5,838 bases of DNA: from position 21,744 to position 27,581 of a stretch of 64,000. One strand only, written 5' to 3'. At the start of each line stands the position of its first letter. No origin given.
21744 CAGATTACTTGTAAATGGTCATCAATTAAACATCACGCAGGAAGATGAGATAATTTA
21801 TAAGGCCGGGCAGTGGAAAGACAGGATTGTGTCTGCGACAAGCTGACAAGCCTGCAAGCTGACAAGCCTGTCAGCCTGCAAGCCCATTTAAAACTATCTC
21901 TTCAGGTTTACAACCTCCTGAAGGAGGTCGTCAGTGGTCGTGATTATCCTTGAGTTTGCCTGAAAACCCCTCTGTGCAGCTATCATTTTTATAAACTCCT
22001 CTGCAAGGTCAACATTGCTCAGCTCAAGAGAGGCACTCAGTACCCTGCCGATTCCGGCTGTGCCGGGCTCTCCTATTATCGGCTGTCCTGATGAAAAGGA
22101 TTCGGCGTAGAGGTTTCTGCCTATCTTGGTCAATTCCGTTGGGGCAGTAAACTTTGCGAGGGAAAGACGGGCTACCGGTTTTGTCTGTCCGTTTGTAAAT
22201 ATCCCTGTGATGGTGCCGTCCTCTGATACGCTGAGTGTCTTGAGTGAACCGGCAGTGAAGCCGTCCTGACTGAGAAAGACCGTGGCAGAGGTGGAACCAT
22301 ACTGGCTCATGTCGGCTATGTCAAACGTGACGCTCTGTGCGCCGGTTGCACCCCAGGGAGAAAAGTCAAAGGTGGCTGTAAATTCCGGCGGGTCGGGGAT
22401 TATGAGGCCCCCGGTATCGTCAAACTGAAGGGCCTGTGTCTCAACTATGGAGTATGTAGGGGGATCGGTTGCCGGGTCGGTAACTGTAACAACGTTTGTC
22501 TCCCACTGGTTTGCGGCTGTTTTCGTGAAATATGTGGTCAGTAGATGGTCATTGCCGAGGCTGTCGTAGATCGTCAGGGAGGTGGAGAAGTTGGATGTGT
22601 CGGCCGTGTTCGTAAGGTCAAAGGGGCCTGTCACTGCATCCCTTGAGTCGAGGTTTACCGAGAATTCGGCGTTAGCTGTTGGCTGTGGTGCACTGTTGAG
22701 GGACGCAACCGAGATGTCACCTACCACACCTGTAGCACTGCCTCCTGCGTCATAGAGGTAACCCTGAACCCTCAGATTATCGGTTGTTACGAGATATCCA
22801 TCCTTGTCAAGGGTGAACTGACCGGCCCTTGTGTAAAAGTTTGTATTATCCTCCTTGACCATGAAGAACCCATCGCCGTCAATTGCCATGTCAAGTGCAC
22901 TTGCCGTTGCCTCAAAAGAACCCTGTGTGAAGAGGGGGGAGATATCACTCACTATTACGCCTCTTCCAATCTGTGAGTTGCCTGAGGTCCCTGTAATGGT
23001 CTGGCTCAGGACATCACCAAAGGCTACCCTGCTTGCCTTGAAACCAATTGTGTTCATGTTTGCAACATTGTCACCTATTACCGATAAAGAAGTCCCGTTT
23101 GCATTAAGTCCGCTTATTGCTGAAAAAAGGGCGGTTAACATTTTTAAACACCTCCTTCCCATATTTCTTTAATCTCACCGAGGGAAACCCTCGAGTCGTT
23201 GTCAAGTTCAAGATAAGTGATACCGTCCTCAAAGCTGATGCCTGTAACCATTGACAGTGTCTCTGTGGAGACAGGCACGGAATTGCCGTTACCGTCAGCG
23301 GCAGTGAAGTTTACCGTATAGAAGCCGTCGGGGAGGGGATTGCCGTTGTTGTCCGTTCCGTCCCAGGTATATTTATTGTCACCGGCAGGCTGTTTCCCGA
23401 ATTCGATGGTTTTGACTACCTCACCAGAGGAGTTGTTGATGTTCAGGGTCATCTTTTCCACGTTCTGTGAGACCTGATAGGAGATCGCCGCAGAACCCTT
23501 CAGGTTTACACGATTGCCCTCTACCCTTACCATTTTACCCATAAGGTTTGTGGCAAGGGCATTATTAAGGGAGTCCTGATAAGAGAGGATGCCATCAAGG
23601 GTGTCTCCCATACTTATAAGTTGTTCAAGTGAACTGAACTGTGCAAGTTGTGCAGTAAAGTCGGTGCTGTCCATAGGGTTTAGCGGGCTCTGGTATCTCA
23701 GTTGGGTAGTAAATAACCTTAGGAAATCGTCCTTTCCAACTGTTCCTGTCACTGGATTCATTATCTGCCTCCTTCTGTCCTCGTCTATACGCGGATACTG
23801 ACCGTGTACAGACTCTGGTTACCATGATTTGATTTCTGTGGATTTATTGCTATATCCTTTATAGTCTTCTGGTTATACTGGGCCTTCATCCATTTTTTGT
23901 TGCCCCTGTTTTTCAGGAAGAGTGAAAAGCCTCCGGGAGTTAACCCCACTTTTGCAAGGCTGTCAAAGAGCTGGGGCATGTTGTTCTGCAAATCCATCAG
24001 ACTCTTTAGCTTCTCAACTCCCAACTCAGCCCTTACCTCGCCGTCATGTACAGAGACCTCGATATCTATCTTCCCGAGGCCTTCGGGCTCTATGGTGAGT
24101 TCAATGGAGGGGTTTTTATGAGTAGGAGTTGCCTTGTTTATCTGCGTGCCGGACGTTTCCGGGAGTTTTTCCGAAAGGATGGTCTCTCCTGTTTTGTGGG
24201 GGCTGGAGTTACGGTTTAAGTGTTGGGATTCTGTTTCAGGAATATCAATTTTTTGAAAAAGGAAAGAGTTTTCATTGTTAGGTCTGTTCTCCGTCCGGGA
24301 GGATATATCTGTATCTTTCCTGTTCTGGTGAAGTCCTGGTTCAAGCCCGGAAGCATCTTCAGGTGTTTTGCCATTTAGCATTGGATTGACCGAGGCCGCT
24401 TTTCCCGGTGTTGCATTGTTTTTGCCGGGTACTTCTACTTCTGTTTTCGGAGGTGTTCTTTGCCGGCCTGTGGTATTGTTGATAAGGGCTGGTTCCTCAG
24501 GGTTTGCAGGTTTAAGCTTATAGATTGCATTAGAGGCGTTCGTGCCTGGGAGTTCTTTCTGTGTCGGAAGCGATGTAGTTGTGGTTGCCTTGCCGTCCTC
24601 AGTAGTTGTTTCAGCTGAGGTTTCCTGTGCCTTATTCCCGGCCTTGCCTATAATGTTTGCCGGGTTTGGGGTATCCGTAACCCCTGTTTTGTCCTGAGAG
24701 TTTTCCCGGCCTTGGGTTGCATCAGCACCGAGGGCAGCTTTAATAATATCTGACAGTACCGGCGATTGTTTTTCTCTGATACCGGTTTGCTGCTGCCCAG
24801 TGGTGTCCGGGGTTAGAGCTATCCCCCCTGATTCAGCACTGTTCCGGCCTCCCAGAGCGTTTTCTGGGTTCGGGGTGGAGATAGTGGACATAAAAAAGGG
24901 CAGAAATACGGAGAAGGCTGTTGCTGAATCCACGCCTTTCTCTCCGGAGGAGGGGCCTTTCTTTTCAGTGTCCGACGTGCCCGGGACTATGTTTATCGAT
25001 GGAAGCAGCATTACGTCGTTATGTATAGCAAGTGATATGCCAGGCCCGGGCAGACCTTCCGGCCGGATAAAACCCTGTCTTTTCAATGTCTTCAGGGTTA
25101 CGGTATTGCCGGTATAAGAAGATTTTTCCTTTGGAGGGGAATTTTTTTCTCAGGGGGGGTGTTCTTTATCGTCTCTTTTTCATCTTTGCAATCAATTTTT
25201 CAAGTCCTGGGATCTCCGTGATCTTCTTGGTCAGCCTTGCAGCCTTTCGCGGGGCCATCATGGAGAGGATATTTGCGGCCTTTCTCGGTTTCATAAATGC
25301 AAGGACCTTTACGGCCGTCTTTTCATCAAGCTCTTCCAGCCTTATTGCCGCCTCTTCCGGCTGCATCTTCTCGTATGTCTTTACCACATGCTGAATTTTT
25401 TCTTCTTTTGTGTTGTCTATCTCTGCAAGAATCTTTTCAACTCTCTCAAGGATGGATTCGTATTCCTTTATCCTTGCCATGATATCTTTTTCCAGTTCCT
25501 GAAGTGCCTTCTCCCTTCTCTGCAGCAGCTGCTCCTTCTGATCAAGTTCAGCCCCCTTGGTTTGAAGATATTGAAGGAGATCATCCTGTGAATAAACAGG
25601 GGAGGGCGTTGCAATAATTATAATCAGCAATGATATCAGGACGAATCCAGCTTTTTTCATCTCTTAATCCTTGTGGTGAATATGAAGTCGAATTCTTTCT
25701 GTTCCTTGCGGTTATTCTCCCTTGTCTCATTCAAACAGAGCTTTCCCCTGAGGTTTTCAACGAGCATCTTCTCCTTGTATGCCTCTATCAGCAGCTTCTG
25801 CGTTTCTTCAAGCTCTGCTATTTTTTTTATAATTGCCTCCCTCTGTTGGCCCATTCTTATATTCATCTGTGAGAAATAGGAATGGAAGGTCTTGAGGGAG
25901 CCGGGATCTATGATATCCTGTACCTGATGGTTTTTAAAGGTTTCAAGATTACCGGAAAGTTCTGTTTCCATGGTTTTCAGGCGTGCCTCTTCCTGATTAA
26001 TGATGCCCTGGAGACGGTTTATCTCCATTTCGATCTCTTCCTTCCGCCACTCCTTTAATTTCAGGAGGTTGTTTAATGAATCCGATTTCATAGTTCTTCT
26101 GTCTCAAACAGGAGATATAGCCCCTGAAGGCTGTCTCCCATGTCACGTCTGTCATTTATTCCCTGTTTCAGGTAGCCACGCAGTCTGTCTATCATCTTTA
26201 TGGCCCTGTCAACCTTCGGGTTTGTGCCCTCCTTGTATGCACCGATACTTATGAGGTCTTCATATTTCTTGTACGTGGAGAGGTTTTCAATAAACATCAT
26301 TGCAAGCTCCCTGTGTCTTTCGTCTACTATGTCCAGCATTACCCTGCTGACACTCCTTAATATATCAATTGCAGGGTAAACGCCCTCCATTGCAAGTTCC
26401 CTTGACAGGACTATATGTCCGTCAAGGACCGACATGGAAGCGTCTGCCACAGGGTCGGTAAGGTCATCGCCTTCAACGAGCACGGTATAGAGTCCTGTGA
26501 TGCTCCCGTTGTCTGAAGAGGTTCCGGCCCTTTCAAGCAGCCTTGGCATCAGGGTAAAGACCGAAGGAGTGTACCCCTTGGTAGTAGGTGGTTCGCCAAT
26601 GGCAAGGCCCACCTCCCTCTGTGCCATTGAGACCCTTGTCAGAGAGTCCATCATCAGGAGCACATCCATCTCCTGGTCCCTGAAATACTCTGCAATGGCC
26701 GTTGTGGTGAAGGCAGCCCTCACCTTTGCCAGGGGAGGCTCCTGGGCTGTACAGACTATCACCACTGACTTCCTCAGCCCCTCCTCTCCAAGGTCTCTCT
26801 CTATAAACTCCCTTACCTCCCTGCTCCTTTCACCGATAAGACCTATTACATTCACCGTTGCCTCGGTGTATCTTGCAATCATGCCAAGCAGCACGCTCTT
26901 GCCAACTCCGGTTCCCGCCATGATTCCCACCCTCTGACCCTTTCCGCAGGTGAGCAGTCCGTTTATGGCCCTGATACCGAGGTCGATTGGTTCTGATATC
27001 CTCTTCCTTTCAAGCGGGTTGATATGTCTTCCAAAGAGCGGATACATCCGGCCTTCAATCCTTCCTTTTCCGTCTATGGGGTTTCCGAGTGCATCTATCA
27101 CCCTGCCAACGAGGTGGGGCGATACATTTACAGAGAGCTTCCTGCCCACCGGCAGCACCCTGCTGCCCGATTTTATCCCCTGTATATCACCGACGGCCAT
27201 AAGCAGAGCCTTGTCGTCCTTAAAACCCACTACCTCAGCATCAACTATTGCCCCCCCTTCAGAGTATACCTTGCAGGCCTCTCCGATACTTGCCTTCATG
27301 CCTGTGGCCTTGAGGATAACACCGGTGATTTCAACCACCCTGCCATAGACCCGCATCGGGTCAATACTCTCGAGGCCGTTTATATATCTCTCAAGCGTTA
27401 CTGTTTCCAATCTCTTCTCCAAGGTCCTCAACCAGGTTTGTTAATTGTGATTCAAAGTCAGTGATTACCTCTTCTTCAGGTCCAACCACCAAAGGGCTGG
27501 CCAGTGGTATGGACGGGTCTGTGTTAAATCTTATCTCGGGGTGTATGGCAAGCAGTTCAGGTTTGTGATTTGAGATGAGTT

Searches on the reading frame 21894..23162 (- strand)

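Call 11: search_protein_families(library=pfam, proteins=[window:21894-23162:-], max_evalue=0.00001)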
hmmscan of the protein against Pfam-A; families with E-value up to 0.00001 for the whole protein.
window:21894-23162:- (422 aa): 4 families
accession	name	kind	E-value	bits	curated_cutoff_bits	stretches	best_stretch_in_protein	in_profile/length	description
PF07559.19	FlgE_D2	-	1.3e-22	81.2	22.7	1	170-302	1-142/142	Flagellar basal body protein FlaE D2 domain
PF06429.18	Flg_bbr_C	-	5.4e-16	58.3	23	1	377-420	3-46/46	Flagellar basal body rod FlgEFG protein C-terminal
PF22692.1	LlgE_F_G_D1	-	2.8e-14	53.4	27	1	93-149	1-44/64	Flagellar hook protein FlgE/F/G D1 domain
PF00460.25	Flg_bb_rod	-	2.7e-07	30.8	20.7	1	14-42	3-31/31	Flagella basal body rod protein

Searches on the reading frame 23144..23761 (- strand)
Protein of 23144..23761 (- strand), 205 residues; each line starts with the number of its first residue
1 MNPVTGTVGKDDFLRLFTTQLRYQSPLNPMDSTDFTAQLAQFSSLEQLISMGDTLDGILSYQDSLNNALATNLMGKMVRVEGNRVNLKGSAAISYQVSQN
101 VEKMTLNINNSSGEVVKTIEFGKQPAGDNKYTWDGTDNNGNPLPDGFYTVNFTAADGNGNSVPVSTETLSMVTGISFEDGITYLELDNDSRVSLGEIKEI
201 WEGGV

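Call 11: search_protein_families(library=pfam, proteins=[window:23144-23761:-], max_evalue=0.00001)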
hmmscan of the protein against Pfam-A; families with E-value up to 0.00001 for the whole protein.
window:23144-23761:- (205 aa): 3 families
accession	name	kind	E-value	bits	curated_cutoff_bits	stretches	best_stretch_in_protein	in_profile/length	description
PF13860.13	FlgD_ig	-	2e-23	82.6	27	1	82-157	1-78/79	FlgD Ig-like domain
PF03963.19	FlgD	-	5.1e-21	75.1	27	1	6-56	24-74/75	Flagellar hook capping protein - N-terminal region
PF13861.12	FLgD_tudor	-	1.3e-07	32.2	26.9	1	70-198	6-58/58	FlgD Tudor-like domain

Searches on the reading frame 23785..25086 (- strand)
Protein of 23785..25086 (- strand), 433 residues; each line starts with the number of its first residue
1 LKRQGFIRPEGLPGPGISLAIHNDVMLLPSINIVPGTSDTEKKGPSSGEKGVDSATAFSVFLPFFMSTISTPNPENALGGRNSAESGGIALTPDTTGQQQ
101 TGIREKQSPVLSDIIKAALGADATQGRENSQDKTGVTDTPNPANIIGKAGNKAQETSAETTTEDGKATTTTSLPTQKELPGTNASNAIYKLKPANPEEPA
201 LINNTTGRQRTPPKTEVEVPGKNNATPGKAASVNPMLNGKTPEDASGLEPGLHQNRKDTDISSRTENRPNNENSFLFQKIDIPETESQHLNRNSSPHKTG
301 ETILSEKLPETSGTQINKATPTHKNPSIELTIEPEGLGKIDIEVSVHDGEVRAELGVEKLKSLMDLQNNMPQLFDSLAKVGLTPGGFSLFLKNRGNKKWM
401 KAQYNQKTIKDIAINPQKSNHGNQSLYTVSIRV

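Call 11: search_protein_families(library=pfam, proteins=[window:23785-25086:-], max_evalue=0.00001)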
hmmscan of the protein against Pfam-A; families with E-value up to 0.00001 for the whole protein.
window:23785-25086:- (433 aa): 1 family
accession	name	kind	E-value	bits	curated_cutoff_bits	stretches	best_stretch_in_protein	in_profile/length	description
PF02120.21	Flg_hook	-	1.1e-10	41.6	29.8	1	322-392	9-79/85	Flagellar hook-length control protein FliK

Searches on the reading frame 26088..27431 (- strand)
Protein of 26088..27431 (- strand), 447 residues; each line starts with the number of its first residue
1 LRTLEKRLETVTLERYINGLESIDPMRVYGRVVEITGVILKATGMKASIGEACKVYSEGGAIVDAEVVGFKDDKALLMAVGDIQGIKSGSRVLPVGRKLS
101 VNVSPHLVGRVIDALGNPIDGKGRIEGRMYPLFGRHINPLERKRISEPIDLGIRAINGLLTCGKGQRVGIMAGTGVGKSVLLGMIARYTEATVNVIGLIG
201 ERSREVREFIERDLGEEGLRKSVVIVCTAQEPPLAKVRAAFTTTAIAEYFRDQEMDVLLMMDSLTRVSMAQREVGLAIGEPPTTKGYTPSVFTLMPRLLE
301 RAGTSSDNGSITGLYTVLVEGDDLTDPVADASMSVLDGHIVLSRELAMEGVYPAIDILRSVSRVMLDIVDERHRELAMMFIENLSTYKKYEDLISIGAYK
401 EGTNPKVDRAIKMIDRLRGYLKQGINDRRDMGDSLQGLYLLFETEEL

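Call 11: search_protein_families(library=pfam, proteins=[window:26088-27431:-], max_evalue=0.00001)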
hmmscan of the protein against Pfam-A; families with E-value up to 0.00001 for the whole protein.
window:26088-27431:- (447 aa): 3 families
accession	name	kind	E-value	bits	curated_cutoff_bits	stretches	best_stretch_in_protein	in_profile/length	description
PF00006.31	ATP-synt_ab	-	1.7e-87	293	29.5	1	152-362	1-213/213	ATP synthase alpha/beta family, nucleotide-binding domain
PF18269.6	T3SS_ATPase_C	-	4.7e-22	78.1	22.7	1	369-438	1-70/72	T3SS EscN ATPase C-terminal domain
PF02874.29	ATP-synt_ab_N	-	5.7e-07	30.4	20.9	1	32-96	1-69/69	ATP synthase alpha/beta family, beta-barrel domain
